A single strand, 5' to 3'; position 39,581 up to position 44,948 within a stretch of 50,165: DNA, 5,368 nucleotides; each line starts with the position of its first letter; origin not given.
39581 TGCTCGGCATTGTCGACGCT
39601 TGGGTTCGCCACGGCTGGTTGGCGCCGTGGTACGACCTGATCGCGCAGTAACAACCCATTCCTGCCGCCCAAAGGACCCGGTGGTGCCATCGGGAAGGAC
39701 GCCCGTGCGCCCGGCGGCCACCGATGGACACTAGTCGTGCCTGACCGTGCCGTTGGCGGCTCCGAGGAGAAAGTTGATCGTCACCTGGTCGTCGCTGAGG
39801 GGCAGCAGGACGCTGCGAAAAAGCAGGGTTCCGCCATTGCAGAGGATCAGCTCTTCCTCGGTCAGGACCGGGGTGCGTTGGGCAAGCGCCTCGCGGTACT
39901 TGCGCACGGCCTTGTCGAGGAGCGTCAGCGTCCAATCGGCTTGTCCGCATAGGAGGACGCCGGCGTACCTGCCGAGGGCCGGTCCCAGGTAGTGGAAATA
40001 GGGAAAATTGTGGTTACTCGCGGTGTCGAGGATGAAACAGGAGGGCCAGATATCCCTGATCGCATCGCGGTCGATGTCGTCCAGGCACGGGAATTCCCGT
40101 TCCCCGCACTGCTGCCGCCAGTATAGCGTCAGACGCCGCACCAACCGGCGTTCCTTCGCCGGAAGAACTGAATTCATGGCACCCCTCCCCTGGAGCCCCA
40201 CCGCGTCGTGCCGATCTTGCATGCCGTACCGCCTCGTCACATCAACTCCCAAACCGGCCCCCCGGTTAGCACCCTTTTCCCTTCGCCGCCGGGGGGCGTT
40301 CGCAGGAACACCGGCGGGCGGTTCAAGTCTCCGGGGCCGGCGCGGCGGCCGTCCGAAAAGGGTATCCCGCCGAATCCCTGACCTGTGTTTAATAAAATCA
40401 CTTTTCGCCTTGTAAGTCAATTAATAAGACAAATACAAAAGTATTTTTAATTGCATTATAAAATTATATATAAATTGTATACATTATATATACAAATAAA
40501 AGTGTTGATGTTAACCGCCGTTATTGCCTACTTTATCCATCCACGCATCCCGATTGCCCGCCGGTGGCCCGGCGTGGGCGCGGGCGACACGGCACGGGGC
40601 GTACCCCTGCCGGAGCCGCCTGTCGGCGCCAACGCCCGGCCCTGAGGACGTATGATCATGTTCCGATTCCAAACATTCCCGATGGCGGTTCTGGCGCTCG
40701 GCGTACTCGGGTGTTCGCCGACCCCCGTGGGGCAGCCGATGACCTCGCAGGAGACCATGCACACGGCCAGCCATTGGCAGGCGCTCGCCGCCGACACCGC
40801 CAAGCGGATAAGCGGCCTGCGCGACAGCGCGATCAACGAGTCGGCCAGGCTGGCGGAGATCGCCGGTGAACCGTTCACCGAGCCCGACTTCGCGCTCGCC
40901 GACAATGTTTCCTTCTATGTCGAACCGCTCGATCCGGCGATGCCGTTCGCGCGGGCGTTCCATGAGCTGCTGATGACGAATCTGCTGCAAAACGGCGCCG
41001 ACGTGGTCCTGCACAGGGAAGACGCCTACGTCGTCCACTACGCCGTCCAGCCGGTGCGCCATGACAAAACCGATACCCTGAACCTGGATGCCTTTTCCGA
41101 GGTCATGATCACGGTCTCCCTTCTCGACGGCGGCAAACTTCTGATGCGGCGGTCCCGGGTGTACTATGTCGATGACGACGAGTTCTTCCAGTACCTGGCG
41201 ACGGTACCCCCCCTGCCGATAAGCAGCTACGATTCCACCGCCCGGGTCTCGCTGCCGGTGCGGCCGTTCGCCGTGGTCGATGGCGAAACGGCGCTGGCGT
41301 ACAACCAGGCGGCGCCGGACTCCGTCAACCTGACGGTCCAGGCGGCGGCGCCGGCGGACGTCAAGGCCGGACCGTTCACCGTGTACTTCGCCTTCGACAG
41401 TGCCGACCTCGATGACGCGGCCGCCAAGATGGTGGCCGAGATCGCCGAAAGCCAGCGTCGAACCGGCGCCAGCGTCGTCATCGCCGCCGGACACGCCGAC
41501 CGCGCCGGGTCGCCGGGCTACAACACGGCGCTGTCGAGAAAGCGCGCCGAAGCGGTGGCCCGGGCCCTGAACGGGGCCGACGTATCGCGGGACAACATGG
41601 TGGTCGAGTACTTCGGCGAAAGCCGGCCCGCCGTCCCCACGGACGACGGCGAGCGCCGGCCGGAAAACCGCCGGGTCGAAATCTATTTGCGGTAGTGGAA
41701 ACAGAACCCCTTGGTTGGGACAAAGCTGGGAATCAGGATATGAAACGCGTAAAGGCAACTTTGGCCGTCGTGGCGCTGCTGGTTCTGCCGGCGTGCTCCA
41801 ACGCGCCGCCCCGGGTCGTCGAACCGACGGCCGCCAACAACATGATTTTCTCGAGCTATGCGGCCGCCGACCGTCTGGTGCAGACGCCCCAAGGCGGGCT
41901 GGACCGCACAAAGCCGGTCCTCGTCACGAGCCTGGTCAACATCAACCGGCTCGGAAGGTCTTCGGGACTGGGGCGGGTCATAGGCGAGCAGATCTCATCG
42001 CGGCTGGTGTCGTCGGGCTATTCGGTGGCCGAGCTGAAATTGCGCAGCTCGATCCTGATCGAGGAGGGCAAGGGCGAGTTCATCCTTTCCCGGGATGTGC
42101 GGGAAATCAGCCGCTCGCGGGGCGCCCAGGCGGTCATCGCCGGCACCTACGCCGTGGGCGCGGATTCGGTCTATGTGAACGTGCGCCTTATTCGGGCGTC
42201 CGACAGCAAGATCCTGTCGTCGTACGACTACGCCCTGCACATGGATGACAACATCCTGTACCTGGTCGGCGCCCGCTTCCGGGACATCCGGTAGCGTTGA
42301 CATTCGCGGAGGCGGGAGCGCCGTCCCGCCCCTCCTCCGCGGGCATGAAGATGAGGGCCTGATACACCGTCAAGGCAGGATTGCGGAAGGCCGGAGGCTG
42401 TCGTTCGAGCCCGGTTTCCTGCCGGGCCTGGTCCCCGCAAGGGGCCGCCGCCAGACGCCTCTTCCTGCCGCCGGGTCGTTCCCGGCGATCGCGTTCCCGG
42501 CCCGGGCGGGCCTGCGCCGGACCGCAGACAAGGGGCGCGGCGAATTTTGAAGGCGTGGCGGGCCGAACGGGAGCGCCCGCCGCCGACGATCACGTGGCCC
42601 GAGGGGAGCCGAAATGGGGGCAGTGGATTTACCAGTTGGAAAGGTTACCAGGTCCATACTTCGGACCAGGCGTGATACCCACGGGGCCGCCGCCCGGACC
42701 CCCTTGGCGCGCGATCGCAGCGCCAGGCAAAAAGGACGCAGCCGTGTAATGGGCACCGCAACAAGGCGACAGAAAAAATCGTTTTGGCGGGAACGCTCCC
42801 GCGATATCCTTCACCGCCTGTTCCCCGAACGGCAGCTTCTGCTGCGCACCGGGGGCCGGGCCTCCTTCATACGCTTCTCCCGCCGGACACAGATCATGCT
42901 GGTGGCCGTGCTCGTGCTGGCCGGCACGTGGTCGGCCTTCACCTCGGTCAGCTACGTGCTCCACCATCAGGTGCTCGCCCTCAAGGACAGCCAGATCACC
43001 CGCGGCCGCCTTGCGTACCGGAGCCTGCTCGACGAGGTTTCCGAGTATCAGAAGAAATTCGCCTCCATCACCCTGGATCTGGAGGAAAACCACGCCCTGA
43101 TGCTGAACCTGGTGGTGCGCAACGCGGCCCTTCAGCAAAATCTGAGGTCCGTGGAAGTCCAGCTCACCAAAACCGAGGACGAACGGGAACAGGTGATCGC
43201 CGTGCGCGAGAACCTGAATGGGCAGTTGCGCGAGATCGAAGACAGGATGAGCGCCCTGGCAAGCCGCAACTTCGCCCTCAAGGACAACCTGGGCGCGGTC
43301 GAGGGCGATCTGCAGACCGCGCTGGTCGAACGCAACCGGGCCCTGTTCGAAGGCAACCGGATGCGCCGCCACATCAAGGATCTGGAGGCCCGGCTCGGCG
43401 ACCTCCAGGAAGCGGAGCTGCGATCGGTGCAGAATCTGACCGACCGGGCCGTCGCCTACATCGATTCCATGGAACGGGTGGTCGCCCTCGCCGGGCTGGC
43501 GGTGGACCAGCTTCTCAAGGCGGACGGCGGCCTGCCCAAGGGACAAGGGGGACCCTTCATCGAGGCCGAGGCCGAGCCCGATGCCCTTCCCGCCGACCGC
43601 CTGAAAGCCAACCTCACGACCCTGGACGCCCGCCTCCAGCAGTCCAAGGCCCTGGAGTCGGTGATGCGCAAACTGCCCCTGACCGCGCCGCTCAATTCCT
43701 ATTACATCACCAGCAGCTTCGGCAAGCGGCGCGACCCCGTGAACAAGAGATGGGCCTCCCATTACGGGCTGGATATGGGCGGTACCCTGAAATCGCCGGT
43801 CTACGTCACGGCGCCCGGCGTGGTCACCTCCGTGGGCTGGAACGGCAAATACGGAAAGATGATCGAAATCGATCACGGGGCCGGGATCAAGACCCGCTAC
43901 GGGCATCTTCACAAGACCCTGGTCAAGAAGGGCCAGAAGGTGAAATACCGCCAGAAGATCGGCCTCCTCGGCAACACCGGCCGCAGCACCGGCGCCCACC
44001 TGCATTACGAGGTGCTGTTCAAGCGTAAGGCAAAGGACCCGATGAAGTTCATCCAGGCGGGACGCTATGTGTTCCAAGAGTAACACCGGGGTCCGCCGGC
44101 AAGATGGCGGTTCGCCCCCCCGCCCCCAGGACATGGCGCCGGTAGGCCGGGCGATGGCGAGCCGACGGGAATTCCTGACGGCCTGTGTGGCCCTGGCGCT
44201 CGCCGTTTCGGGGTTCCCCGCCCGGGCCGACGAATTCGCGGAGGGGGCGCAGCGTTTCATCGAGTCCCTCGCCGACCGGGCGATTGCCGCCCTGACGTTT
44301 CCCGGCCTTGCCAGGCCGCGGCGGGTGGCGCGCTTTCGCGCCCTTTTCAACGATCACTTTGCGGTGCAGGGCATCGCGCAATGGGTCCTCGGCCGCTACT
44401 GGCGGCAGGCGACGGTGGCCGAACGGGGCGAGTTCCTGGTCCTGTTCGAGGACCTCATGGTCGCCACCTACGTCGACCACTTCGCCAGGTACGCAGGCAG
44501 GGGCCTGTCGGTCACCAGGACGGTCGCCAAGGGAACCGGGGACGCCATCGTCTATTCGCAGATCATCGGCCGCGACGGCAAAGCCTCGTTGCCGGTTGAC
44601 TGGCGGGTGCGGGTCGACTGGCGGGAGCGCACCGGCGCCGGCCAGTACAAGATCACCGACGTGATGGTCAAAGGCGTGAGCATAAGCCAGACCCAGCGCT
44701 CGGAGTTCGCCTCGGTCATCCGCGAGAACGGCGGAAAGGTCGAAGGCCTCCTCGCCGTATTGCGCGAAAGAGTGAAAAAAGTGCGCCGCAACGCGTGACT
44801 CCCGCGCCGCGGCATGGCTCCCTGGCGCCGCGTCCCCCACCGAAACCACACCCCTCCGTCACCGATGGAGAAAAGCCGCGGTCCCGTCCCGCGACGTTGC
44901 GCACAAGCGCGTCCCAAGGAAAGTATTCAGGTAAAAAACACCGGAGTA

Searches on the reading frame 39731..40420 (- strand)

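Call 85: search_protein_families(library=pfam, max_evalue=0.0001, proteins=[window:39731-40420:-])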
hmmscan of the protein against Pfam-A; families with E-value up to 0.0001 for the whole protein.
window:39731-40420:- (229 aa): 1 family
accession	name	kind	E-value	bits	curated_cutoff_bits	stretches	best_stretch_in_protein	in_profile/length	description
PF07310.19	PAS_5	-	1.1e-05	25.8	22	1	95-221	7-135/137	PAS domain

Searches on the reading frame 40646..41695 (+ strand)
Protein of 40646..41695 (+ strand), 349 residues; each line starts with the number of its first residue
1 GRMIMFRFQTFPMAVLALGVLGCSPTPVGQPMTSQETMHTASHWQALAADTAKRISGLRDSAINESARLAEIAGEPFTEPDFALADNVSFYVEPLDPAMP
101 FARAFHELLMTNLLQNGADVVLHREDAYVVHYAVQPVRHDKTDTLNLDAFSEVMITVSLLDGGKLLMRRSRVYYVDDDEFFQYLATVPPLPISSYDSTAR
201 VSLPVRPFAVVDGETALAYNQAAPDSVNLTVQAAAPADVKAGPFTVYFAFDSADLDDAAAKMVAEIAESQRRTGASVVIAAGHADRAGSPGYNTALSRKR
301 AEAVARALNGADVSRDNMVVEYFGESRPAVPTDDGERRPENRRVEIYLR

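Call 85: search_protein_families(library=pfam, max_evalue=0.0001, proteins=[window:40646-41695:+])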
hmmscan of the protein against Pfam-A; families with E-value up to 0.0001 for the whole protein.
window:40646-41695:+ (349 aa): 1 family
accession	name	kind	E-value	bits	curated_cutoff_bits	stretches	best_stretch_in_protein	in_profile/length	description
PF00691.25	OmpA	-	2.6e-17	63.4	27.2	1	247-342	1-98/98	OmpA family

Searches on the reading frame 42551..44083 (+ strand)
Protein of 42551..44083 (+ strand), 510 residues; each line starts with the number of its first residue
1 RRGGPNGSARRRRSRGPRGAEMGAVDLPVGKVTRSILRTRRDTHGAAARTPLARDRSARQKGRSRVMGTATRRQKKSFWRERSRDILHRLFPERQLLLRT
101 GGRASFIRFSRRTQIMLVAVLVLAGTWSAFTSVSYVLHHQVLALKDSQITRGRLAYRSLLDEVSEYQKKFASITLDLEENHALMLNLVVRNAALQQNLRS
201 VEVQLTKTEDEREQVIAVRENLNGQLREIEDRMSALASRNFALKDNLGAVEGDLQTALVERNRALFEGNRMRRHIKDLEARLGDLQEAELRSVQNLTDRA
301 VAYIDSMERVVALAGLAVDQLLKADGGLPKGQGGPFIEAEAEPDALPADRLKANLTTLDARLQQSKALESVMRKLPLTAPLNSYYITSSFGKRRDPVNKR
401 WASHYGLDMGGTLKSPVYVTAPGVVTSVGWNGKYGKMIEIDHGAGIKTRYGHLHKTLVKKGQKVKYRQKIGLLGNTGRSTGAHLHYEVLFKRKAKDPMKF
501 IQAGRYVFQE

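Call 85: search_protein_families(library=pfam, max_evalue=0.0001, proteins=[window:42551-44083:+])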
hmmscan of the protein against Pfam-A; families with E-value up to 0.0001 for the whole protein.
window:42551-44083:+ (510 aa): 2 families
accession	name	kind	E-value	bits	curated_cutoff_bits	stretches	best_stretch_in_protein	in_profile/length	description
PF01551.29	Peptidase_M23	-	2.2e-28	98.7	28.7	1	403-497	2-96/96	Peptidase family M23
PF19353.4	DUF5930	-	3.3e-14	53.1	27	1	82-384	8-318/320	Family of unknown function (DUF5930)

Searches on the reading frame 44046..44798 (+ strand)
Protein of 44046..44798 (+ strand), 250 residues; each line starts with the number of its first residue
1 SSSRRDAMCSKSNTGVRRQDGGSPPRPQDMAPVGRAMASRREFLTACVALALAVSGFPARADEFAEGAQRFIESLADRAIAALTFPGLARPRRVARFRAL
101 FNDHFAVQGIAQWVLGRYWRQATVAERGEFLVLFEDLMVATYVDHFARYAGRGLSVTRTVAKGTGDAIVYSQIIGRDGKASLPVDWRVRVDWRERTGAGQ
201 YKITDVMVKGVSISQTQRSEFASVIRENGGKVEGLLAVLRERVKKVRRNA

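Call 85: search_protein_families(library=pfam, max_evalue=0.0001, proteins=[window:44046-44798:+])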
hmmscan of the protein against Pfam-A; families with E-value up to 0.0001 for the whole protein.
window:44046-44798:+ (250 aa): 1 family
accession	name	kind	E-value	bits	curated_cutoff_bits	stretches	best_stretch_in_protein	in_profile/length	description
PF05494.18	MlaC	-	6.9e-35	120.7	26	1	76-241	4-166/166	MlaC protein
